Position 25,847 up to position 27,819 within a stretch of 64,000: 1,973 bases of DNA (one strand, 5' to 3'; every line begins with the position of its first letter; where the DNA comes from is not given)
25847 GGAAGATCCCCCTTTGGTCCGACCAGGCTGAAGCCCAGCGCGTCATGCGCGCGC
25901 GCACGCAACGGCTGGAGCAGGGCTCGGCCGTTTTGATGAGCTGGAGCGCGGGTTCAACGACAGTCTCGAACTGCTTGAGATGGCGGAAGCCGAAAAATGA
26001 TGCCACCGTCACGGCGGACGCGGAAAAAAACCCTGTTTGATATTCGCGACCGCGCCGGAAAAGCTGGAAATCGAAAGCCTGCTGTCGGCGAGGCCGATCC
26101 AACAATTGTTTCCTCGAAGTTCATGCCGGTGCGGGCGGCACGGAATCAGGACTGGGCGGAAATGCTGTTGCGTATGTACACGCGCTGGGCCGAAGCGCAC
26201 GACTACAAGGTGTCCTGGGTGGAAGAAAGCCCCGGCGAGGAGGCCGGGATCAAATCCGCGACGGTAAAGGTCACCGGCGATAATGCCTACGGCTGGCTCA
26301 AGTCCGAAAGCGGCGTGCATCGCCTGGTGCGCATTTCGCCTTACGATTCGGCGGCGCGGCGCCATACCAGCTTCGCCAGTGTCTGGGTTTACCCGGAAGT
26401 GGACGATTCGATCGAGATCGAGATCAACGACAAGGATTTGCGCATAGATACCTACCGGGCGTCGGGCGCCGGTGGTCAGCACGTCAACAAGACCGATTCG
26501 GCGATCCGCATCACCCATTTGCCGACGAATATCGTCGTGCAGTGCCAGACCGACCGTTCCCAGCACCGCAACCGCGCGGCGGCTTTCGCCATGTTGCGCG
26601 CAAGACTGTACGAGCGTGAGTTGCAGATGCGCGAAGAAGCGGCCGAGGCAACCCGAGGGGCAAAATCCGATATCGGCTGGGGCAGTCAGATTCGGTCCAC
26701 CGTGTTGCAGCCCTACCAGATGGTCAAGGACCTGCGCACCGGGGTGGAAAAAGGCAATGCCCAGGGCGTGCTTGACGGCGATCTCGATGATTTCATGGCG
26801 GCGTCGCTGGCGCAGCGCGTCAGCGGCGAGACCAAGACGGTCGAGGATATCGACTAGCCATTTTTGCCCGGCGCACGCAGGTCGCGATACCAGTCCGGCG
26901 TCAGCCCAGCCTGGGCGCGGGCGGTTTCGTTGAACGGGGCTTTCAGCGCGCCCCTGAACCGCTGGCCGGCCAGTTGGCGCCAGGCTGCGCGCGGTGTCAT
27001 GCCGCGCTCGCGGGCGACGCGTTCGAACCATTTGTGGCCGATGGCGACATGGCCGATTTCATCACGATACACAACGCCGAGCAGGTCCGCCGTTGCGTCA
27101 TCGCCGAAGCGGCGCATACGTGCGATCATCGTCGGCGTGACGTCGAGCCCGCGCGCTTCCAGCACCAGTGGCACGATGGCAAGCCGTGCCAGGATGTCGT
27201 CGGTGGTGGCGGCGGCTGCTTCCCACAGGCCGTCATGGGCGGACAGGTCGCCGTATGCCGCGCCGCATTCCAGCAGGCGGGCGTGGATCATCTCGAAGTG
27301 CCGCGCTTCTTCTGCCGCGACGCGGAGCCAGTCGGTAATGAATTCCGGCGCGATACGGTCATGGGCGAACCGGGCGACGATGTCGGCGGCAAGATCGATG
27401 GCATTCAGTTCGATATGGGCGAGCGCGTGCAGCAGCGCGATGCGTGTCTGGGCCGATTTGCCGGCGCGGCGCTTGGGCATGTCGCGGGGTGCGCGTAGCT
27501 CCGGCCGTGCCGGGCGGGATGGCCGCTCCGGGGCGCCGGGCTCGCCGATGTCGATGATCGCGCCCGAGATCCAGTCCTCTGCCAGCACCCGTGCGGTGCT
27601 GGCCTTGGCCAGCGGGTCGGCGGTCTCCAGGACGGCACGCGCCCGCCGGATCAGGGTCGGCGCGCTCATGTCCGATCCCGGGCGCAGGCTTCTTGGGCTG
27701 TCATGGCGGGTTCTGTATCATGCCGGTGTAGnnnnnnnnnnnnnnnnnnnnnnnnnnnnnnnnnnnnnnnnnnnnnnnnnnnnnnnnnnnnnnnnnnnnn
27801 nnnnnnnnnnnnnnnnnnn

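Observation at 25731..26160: prfB: intact programmed-frameshift motif but many additional frame breaks in the N-terminal third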

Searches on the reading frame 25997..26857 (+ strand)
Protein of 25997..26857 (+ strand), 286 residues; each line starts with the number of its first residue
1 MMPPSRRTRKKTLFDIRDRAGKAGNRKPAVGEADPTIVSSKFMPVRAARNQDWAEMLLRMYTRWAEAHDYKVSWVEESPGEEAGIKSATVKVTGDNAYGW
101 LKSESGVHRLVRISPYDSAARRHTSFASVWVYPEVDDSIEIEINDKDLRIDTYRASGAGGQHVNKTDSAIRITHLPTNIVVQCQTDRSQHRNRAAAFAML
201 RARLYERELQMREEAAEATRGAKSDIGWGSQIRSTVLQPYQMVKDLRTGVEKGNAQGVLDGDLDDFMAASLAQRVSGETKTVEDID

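Call 5: find_related_loci(query=window:26141-26857:+, collection=genome_contigs, flank=3000)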
Query window:26141-26857:+ (238 aa) in genome_contigs; peptide patterns used: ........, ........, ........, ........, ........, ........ (x = any residue, [..] = any of these).
600 stretches matched a pattern (row limit reached: there are more); 582 encode a relative of the query (tblastn E <= 1e-3); the best 80 are kept; 80 distinct loci.
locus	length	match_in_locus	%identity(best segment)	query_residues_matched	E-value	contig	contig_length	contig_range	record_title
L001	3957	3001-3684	82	2-229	3e-129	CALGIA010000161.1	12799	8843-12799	MAG TPA_asm: uncultured Rhodospirillaceae bacterium isolate ERR2206756_bin.142_CONCOCT_v1.1_MAG genome assembly, contig:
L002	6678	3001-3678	81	2-227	5e-128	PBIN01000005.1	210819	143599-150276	MAG: Rhodospirillaceae bacterium isolate SP3 MHASMcontig_2440451, whole genome shotgun sequence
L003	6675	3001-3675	81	3-227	6e-126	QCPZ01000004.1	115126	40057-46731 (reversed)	SAR116 cluster bacterium AG-447-A06 Ga0172104_104, whole genome shotgun sequence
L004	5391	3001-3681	81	3-229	1e-125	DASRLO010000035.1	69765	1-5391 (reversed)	MAG TPA_asm: Stellaceae bacterium isolate SMAG_U10190 k141_512732, whole genome shotgun sequence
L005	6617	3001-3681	80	3-229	2e-125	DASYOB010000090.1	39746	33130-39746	MAG TPA_asm: Stellaceae bacterium isolate SMAG_U4418 k141_4594943, whole genome shotgun sequence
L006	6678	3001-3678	81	2-227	2e-125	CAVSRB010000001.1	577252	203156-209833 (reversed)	MAG: uncultured Alphaproteobacteria bacterium isolate MFD05684.bin.2.206 genome assembly, contig: contig_29435, whole ge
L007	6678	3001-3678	78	4-229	5e-125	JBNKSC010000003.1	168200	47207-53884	MAG: Terasakiella sp. isolate B1B2.bin.14.orig k141_2169229, whole genome shotgun sequence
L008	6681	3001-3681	79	3-229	3e-124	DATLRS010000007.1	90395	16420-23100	MAG TPA_asm: Stellaceae bacterium isolate SMAG_U13910 k141_734989, whole genome shotgun sequence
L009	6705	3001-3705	75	2-236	2e-122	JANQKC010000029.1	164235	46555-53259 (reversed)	MAG: Alphaproteobacteria bacterium isolate PL25a_bin.144 k99_4375576, whole genome shotgun sequence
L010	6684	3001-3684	79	2-229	2e-121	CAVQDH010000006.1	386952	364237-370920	MAG: uncultured Alphaproteobacteria bacterium isolate MFD02416.bin.1.390 genome assembly, contig: contig_48486, whole ge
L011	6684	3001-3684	76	3-230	6e-121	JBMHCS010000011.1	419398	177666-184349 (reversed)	MAG: Candidatus Puniceispirillaceae bacterium isolate xHP1_bin.446 c_000000000011, whole genome shotgun sequence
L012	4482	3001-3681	79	3-229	2e-120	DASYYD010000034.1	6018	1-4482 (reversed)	MAG TPA_asm: Stellaceae bacterium isolate SMAG_U6326 k141_827215, whole genome shotgun sequence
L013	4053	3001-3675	78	3-227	2e-120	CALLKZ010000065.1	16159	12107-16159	MAG: uncultured Alphaproteobacteria bacterium isolate S4_Bin_METABAT__236_1 genome assembly, contig: c_000002260597, who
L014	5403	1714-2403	77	3-233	6e-120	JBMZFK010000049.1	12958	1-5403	MAG: Candidatus Puniceispirillaceae bacterium isolate ME_XS_2302_1_bin_1 ME_XS_2302_1_bin_1_48, whole genome shotgun seq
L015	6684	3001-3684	75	2-229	9e-120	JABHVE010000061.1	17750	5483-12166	MAG: Alphaproteobacteria bacterium isolate SI047_bin100 k141_222800, whole genome shotgun sequence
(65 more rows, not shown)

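Call 12: find_homologous_proteins(query=window:26141-26857:+, max_evalue=1e-60)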
Query window:26141-26857:+ (238 aa): 8000 proteins with E <= 1e-60 among 8000 candidates; the best 120 are listed.
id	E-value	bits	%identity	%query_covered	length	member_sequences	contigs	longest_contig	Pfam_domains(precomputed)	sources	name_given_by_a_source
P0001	3.6e-147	506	96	100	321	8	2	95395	PF03462.24,PF00472.27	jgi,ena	-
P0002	7.3e-143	492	94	100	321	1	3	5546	PF03462.24,PF00472.27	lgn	-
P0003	6.1e-142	489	93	100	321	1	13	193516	PF03462.24,PF00472.27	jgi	jgi:peptide chain release factor 2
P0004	6.1e-142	489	93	100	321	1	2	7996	PF03462.24,PF00472.27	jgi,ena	-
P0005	1.4e-141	488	93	100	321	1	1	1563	PF03462.24,PF00472.27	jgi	-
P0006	1.6e-141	488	93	100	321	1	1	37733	PF03462.24,PF00472.27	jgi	jgi:peptide chain release factor 2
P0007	2.6e-141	487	93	100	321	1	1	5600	PF03462.24,PF00472.27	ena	-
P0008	2.7e-139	480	91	100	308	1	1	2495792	PF03462.24,PF00472.27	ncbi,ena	-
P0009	4.5e-139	480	91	100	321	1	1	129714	PF03462.24,PF00472.27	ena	-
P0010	1.0e-136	472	89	100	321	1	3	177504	PF03462.24,PF00472.27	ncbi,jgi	jgi:peptide chain release factor 2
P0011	2.5e-135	467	88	100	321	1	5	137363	PF03462.24,PF00472.27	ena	-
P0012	3.3e-135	467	88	100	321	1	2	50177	PF03462.24,PF00472.27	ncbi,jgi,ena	-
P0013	1.2e-134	465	88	100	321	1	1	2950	PF03462.24,PF00472.27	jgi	jgi:peptide chain release factor 2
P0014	1.0e-133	462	87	100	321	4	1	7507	PF03462.24,PF00472.27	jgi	jgi:peptide chain release factor 2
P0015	1.0e-132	459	86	100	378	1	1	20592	PF03462.24,PF00472.27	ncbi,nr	ncbi:MAG: peptide chain release factor 2 [Alphaproteobacteria bacterium]|nr:peptide chain release fa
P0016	5.8e-132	456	86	100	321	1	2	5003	PF03462.24,PF00472.27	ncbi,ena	-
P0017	5.9e-132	456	86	100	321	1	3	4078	PF03462.24,PF00472.27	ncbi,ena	-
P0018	8.0e-132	456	86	100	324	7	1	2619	PF03462.24,PF00472.27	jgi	jgi:peptide chain release factor 2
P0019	2.5e-131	454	86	100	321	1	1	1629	PF03462.24,PF00472.27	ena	-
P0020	3.6e-131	454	86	100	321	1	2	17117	PF03462.24,PF00472.27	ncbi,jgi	ncbi:MAG: Peptide chain release factor 2 [Pseudomonadota bacterium]|jgi:peptide chain release factor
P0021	3.6e-130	450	86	100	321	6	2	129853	PF03462.24,PF00472.27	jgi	jgi:peptide chain release factor 2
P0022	4.1e-130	450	85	99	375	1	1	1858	PF03462.24,PF00472.27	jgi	jgi:peptide chain release factor 2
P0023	5.7e-128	443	84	100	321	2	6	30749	PF03462.24,PF00472.27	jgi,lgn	jgi:peptide chain release factor 2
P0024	1.6e-127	442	84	97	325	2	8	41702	PF03462.24,PF00472.27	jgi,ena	jgi:peptide chain release factor 2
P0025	4.8e-126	437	81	100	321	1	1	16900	PF03462.24,PF00472.27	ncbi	-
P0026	1.4e-125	435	84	96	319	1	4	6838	PF03462.24,PF00472.27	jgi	jgi:peptide chain release factor 2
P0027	1.4e-125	435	84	96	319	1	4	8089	PF03462.24,PF00472.27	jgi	jgi:peptide chain release factor 2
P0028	1.4e-125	435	84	96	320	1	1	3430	PF03462.24,PF00472.27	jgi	jgi:peptide chain release factor 2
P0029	1.4e-125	435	84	96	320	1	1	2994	PF03462.24,PF00472.27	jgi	jgi:peptide chain release factor 2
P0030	1.5e-125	435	84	96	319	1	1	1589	PF03462.24,PF00472.27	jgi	jgi:peptide chain release factor 2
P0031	1.8e-125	435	84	96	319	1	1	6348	PF03462.24,PF00472.27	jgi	jgi:peptide chain release factor 2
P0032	2.4e-125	435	78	95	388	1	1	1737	PF03462.24,PF00472.27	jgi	jgi:peptide chain release factor 2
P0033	2.5e-125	435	83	98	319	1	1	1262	PF03462.24,PF00472.27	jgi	jgi:peptide chain release factor 2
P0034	4.5e-125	434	83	99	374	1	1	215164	PF03462.24,PF00472.27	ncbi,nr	ncbi:MAG: peptide chain release factor 2 [Rhodospirillales bacterium]|nr:peptide chain release facto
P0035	8.5e-125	433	84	96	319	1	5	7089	PF03462.24,PF00472.27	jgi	jgi:peptide chain release factor 2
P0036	1.1e-124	433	83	97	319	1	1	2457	PF03462.24,PF00472.27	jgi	-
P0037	1.4e-124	432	83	96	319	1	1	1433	PF03462.24,PF00472.27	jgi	-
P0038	1.5e-124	432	84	95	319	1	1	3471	PF03462.24,PF00472.27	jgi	jgi:peptide chain release factor 2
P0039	2.1e-124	432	83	96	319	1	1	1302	PF03462.24,PF00472.27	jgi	-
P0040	2.3e-124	432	83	95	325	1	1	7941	PF03462.24,PF00472.27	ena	-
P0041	2.3e-124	432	83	95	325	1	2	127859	PF03462.24,PF00472.27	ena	-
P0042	2.7e-124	431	80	99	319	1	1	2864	PF03462.24,PF00472.27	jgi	jgi:peptide chain release factor 2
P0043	2.8e-124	431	80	100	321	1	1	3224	PF03462.24,PF00472.27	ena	-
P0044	3.9e-124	431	84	95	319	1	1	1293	PF03462.24,PF00472.27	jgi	jgi:peptide chain release factor 2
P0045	3.9e-124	431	84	95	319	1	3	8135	PF03462.24,PF00472.27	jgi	jgi:peptide chain release factor 2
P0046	4.5e-124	431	83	95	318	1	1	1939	PF03462.24,PF00472.27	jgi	-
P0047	4.6e-124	431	84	96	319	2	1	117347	PF03462.24,PF00472.27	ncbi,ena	-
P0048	4.9e-124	430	83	95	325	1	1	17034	PF03462.24,PF00472.27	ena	-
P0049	5.3e-124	430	86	94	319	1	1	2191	PF03462.24,PF00472.27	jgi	jgi:peptide chain release factor 2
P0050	5.9e-124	430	83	96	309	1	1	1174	PF03462.24,PF00472.27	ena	-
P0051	6.7e-124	430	83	95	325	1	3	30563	PF03462.24,PF00472.27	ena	-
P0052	6.8e-124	430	83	95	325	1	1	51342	PF03462.24,PF00472.27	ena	-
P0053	7.1e-124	430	83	96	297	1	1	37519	PF03462.24,PF00472.27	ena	-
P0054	7.6e-124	430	80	98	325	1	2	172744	PF03462.24,PF00472.27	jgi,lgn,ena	-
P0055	8.0e-124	430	84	96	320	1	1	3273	PF03462.24,PF00472.27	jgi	jgi:peptide chain release factor 2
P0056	8.6e-124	430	82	98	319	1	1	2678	PF03462.24,PF00472.27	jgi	jgi:peptide chain release factor 2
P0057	1.5e-123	429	82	96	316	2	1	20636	PF03462.24,PF00472.27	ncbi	-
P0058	1.9e-123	428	83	95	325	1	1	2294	PF03462.24,PF00472.27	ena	-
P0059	1.9e-123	428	80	99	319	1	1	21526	PF03462.24,PF00472.27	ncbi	-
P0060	1.9e-123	428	80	99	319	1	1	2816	PF03462.24,PF00472.27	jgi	jgi:peptide chain release factor 2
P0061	2.0e-123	428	83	95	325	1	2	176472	PF03462.24,PF00472.27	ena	-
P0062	2.1e-123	428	80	99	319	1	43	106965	PF03462.24,PF00472.27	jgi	jgi:peptide chain release factor 2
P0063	2.3e-123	428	80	99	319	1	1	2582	PF03462.24,PF00472.27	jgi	jgi:peptide chain release factor 2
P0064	2.5e-123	428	80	99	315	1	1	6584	PF03462.24,PF00472.27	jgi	jgi:peptide chain release factor 2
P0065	2.8e-123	428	80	99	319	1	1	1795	PF03462.24,PF00472.27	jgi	jgi:peptide chain release factor 2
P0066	3.2e-123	428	84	96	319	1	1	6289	PF03462.24,PF00472.27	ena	-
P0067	3.6e-123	428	80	99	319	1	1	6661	PF03462.24,PF00472.27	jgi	jgi:peptide chain release factor 2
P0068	5.1e-123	427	80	99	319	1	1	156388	PF03462.24,PF00472.27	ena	-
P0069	6.0e-123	427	82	96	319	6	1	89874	PF03462.24,PF00472.27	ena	-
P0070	6.6e-123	427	82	96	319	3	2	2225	PF03462.24,PF00472.27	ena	-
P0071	6.8e-123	427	80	99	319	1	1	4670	PF03462.24,PF00472.27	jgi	jgi:peptide chain release factor 2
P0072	6.8e-123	427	82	96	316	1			PF03462.24,PF00472.27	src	-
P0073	7.6e-123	427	80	99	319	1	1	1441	PF03462.24,PF00472.27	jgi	jgi:peptide chain release factor 2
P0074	7.7e-123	427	82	96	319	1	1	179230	PF03462.24,PF00472.27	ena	-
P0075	8.1e-123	426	80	99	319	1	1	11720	PF03462.24,PF00472.27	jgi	jgi:peptide chain release factor 2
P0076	9.0e-123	426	82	96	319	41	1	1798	PF03462.24,PF00472.27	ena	-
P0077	9.6e-123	426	81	96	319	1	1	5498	PF03462.24,PF00472.27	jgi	jgi:peptide chain release factor 2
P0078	1.0e-122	426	81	98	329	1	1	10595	PF03462.24,PF00472.27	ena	-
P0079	1.0e-122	426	81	98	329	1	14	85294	PF03462.24,PF00472.27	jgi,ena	jgi:peptide chain release factor 2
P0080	1.1e-122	426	80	99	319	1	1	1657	PF03462.24,PF00472.27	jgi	jgi:peptide chain release factor 2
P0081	1.2e-122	426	80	99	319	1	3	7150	PF03462.24,PF00472.27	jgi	jgi:peptide chain release factor 2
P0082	1.3e-122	426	83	96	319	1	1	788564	PF03462.24,PF00472.27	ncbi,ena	-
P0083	1.5e-122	426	82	96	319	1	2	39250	PF03462.24,PF00472.27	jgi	jgi:peptide chain release factor 2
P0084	1.5e-122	426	80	99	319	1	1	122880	PF03462.24,PF00472.27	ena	-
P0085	1.6e-122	425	83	96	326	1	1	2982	PF03462.24,PF00472.27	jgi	-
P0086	1.7e-122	425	81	96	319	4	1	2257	PF03462.24,PF00472.27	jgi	jgi:peptide chain release factor 2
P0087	1.7e-122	425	80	99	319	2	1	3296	PF03462.24,PF00472.27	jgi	jgi:peptide chain release factor 2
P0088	1.8e-122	425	80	99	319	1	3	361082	PF03462.24,PF00472.27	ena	-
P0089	1.9e-122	425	83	96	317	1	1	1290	PF03462.24,PF00472.27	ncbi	-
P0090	1.9e-122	425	83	95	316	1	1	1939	PF03462.24,PF00472.27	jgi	jgi:peptide chain release factor 2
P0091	1.9e-122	425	83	95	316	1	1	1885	PF03462.24,PF00472.27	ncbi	-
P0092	2.0e-122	425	82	96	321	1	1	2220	PF03462.24,PF00472.27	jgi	jgi:peptide chain release factor 2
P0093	2.0e-122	425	82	96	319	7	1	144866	PF03462.24,PF00472.27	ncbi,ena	-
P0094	2.5e-122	425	80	99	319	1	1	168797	PF03462.24,PF00472.27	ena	-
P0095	2.9e-122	425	82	95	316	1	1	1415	PF03462.24,PF00472.27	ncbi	-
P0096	3.1e-122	425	80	99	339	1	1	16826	PF03462.24,PF00472.27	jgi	jgi:peptide chain release factor 2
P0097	3.2e-122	424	83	96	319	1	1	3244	PF03462.24,PF00472.27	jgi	jgi:peptide chain release factor 2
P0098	3.7e-122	424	79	99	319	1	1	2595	PF03462.24,PF00472.27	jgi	jgi:peptide chain release factor 2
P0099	3.7e-122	424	82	96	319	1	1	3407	PF03462.24,PF00472.27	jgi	jgi:peptide chain release factor 2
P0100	3.8e-122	424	80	99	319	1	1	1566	PF03462.24,PF00472.27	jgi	jgi:peptide chain release factor 2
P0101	3.9e-122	424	80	99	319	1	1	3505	PF03462.24,PF00472.27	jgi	jgi:peptide chain release factor 2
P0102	3.9e-122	424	82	96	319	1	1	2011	PF03462.24,PF00472.27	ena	-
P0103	4.0e-122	424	80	99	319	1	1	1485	PF03462.24,PF00472.27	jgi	jgi:peptide chain release factor 2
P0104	4.1e-122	424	83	95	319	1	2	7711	PF03462.24,PF00472.27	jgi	jgi:peptide chain release factor 2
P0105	4.3e-122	424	-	-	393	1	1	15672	PF03462.24,PF00472.27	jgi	jgi:peptide chain release factor 2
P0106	5.1e-122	424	83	95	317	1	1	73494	PF03462.24,PF00472.27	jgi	jgi:peptide chain release factor 2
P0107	5.2e-122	424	81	97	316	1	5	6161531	PF03462.24,PF00472.27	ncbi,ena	-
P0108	5.4e-122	424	80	99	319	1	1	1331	PF03462.24,PF00472.27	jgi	jgi:peptide chain release factor 2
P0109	5.6e-122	424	82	96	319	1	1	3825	PF03462.24,PF00472.27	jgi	jgi:peptide chain release factor 2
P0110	6.1e-122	424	79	99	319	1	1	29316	PF03462.24,PF00472.27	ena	-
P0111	6.2e-122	424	81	96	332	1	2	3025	PF03462.24,PF00472.27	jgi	jgi:peptide chain release factor 2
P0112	6.2e-122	424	81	99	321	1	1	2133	PF03462.24,PF00472.27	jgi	jgi:peptide chain release factor 2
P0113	6.4e-122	424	80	99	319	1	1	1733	PF03462.24,PF00472.27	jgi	jgi:peptide chain release factor 2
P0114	7.5e-122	423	83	92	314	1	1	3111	PF03462.24,PF00472.27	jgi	jgi:peptide chain release factor 2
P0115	8.1e-122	423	82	96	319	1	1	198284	PF03462.24,PF00472.27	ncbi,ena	-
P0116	8.1e-122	423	82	96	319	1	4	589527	PF03462.24,PF00472.27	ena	-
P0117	8.6e-122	423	83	95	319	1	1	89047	PF03462.24,PF00472.27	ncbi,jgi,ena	jgi:peptide chain release factor 2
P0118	9.5e-122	423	82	96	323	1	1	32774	PF03462.24,PF00472.27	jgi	jgi:peptide chain release factor 2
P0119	1.1e-121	423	82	96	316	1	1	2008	PF03462.24,PF00472.27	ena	-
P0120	1.1e-121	423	83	95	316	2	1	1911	PF03462.24,PF00472.27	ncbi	-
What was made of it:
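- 26147..26857 (+): Undamaged two-thirds of RF2 (QDWAEM... to stop TAG), with SPY (26336-26344) and GGQ (26471-26479). P0001 is 96% identical in protein (call 12).
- On Class-I peptide chain release factor RF2 (prfB, TIGR00020): Homologues carry PF03462 and PF00472 (call 12).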

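Call 13: find_encoding_contigs(protein=P0001, flank=6000, max_places=4)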
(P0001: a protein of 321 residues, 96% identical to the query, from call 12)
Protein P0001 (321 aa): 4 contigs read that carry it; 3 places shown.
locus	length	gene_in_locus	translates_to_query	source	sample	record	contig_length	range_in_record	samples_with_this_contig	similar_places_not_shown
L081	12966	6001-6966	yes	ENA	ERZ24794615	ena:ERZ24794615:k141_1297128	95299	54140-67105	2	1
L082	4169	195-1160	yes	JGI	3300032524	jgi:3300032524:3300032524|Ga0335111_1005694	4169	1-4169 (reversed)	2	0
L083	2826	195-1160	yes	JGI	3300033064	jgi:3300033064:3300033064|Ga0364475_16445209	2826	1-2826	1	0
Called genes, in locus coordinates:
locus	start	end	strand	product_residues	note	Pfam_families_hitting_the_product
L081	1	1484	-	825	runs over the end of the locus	PF10150:RNase_E_G, PF20833:RNase_E_G_Thio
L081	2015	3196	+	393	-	PF11741:AMIN, PF01520:Amidase_3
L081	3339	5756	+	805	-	PF00912:Transgly, PF17092:PCB_OB, PF00905:Transpeptidase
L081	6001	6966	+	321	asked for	PF03462:PCRF, PF00472:RF-1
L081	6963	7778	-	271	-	PF04305:DUF455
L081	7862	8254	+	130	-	PF01042:Ribonuc_L-PSP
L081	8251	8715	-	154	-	PF00578:AhpC-TSA, PF08534:Redoxin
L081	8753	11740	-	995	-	PF03710:GlnE, PF08335:GlnD_UR_UTase, PF03710:GlnE, PF08335:GlnD_UR_UTase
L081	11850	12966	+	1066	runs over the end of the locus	PF13116:YhdP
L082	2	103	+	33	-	?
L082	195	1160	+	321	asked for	PF03462:PCRF, PF00472:RF-1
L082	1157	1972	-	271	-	PF04305:DUF455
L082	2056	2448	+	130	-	PF01042:Ribonuc_L-PSP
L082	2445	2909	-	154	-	PF00578:AhpC-TSA, PF08534:Redoxin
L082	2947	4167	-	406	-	?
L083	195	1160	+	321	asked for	PF03462:PCRF, PF00472:RF-1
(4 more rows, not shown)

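Call 14: find_encoding_contigs(protein=P0003, flank=6000, max_places=3)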
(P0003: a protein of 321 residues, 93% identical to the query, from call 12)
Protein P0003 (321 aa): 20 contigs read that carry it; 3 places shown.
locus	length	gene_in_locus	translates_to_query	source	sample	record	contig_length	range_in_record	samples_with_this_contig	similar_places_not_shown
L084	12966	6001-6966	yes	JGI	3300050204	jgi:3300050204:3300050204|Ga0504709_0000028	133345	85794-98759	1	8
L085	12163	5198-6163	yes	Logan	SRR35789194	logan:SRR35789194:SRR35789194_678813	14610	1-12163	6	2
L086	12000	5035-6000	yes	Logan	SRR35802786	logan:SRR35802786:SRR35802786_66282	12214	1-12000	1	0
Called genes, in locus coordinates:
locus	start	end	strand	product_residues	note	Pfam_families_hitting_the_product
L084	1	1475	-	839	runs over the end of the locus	PF10150:RNase_E_G, PF20833:RNase_E_G_Thio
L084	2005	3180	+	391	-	PF11741:AMIN (weak), PF01520:Amidase_3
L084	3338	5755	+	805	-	PF00912:Transgly, PF17092:PCB_OB, PF00905:Transpeptidase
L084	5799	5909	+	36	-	-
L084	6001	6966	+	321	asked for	PF03462:PCRF, PF00472:RF-1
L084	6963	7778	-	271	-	PF04305:DUF455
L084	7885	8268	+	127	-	PF01042:Ribonuc_L-PSP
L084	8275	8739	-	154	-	PF00578:AhpC-TSA, PF08534:Redoxin, PF13911:AhpC-TSA_2 (weak)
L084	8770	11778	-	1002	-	PF03710:GlnE, PF08335:GlnD_UR_UTase, PF10335:DUF294_C (faint), PF03710:GlnE, PF08335:GlnD_UR_UTase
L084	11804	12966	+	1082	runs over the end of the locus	PF13116:YhdP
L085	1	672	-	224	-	?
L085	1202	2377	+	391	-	PF11741:AMIN (weak), PF01520:Amidase_3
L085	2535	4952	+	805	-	PF00912:Transgly, PF17092:PCB_OB, PF00905:Transpeptidase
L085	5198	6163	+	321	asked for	PF03462:PCRF, PF00472:RF-1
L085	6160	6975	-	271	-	PF04305:DUF455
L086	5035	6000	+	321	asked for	PF03462:PCRF, PF00472:RF-1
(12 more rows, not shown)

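Call 15: find_encoding_contigs(protein=P0008, flank=6000, max_places=2)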
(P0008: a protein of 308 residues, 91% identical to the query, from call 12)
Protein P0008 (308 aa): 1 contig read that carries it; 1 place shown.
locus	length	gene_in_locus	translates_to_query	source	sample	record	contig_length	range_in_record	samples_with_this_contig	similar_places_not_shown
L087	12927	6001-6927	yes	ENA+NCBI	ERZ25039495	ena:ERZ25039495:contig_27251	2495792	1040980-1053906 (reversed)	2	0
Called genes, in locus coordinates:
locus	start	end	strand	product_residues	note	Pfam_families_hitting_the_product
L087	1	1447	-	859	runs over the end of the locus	PF10150:RNase_E_G, PF20833:RNase_E_G_Thio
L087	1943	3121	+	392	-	PF11741:AMIN (faint), PF01520:Amidase_3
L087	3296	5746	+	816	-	PF00912:Transgly, PF17092:PCB_OB, PF00905:Transpeptidase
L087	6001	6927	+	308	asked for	PF03462:PCRF, PF00472:RF-1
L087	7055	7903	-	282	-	PF04305:DUF455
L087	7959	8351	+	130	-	PF01042:Ribonuc_L-PSP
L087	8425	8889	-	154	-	PF00578:AhpC-TSA, PF08534:Redoxin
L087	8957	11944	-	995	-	PF03710:GlnE, PF08335:GlnD_UR_UTase, PF03710:GlnE, PF08335:GlnD_UR_UTase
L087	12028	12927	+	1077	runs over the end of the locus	PF05359:DUF748 (weak), PF13116:YhdP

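Call 35: search_protein_families(library=ncbifam, proteins=[window:25997-26857:+], max_evalue=0.00001)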
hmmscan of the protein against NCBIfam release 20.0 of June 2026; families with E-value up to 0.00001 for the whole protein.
window:25997-26857:+ (286 aa): 5 families
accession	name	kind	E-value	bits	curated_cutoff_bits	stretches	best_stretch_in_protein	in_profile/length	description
TIGR00020.2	prfB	exception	2.7e-121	404.9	370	1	50-271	131-352/353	peptide chain release factor 2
NF001859.2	PRK00591.1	equivalog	5.6e-67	226.3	400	1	53-273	122-341/347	peptide chain release factor 1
TIGR00019.1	prfA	equivalog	8.7e-67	225.6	423.25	1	53-276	130-352/361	peptide chain release factor 1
TIGR03072.1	release_prfH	equivalog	6.7e-34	117.2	166.65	1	57-233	21-193/200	peptide chain release factor H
NF006718.0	PRK09256.1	equivalog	1.4e-13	50.7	100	1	140-173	9-42/140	alternative ribosome rescue aminoacyl-tRNA hydrolase ArfB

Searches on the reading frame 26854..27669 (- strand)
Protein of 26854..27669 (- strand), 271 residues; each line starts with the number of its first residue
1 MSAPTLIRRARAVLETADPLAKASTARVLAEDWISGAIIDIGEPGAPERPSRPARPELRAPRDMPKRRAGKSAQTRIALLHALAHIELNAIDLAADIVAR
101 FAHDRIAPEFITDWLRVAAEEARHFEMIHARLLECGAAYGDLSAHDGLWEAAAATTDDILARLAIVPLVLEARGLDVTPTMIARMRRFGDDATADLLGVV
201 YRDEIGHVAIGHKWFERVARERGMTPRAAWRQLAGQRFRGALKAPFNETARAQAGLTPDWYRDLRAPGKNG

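Call 20: find_encoding_contigs(protein=window:26854-27669:-, flank=10000, max_places=10)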
Protein window:26854-27669:- (271 aa): no gene with exactly this product is on record in the collection.
